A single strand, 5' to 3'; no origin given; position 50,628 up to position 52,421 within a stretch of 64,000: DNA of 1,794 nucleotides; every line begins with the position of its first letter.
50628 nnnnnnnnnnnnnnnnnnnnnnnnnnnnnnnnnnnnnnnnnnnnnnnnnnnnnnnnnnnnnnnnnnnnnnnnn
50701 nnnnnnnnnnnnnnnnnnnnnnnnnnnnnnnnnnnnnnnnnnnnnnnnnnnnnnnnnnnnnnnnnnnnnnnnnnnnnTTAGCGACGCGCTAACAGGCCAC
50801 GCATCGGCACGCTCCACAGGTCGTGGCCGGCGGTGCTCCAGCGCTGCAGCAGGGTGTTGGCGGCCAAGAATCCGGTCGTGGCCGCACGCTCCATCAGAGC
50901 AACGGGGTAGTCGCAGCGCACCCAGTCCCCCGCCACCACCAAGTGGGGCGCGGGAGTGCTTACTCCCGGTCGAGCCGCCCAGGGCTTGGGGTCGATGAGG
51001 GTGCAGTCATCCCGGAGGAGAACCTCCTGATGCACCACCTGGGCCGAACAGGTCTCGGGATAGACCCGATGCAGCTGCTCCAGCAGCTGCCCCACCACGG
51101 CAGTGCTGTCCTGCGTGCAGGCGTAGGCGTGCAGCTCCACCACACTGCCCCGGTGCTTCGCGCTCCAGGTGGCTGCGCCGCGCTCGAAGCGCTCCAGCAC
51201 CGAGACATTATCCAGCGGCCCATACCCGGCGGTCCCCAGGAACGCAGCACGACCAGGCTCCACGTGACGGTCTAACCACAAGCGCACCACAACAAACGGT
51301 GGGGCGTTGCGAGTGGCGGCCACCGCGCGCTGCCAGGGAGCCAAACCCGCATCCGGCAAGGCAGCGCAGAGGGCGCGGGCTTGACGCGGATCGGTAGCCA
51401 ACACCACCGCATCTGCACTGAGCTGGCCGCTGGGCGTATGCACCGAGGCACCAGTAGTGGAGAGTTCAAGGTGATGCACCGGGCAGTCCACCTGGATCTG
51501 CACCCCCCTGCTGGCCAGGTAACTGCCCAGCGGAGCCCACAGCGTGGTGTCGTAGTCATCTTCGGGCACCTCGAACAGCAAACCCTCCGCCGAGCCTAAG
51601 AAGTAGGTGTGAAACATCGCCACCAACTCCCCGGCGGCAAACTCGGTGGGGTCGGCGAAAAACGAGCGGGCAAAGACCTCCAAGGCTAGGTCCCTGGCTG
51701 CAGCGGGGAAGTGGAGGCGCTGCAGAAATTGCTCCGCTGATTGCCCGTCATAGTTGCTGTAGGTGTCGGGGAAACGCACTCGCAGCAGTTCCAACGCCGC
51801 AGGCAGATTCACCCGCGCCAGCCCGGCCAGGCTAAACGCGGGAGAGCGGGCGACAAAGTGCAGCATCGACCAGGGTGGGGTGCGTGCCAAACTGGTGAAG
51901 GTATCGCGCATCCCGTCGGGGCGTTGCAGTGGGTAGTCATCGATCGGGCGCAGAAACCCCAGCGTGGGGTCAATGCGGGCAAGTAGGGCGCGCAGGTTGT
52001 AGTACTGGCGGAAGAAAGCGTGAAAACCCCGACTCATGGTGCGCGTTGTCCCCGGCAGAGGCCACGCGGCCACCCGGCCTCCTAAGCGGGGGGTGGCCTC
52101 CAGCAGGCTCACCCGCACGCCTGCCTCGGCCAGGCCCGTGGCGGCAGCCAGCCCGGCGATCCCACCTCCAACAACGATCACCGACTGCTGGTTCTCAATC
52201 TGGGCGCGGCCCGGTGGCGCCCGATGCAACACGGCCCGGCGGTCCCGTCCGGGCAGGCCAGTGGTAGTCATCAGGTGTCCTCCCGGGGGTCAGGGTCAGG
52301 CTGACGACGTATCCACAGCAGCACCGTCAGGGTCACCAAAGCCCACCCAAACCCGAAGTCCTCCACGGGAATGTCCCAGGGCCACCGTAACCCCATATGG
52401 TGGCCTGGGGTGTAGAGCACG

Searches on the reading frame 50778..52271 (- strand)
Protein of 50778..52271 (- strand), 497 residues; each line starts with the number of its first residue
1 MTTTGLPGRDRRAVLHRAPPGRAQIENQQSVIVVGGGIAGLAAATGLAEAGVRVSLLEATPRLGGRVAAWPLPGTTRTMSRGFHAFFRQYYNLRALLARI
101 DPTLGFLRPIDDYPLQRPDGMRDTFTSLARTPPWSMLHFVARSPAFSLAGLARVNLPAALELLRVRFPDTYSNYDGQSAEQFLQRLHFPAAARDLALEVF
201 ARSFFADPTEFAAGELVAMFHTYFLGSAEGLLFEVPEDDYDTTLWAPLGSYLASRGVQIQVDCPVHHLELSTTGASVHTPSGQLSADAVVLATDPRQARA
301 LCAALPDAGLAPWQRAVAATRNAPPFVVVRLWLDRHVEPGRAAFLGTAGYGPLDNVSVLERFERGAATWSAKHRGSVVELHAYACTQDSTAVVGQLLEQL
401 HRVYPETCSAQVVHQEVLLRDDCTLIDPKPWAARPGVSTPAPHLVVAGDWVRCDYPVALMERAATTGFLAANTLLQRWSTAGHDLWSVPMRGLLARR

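Call 88: search_protein_families(library=pfam, proteins=[window:50778-52271:-], max_evalue=0.00001)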
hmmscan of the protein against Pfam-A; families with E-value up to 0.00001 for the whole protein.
window:50778-52271:- (497 aa): 7 families
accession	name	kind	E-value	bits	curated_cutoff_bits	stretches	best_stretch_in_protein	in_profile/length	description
PF01593.30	Amino_oxidase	-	1.9e-38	133.4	19.8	1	38-474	1-442/443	Flavin containing amine oxidoreductase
PF13450.12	NAD_binding_8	-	2.9e-15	56.7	21.9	1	33-99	1-67/68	NAD(P)-binding Rossmann-like domain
PF01266.30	DAO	-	4.9e-13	49.8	27.9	1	31-97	2-74/353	FAD dependent oxidoreductase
PF12831.13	FAD_oxidored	-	6.4e-09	36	27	1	31-72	2-43/416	FAD dependent oxidoreductase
PF03486.20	HI0933_like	-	1e-07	32.1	50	0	30-67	2-39/244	HI0933-like protein Rossmann domain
PF07992.20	Pyr_redox_2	-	7.6e-07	29.3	26.1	0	29-64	143-178/291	Pyridine nucleotide-disulphide oxidoreductase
PF00890.30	FAD_binding_2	-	6.6e-06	26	20.4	1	31-68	2-39/414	FAD binding domain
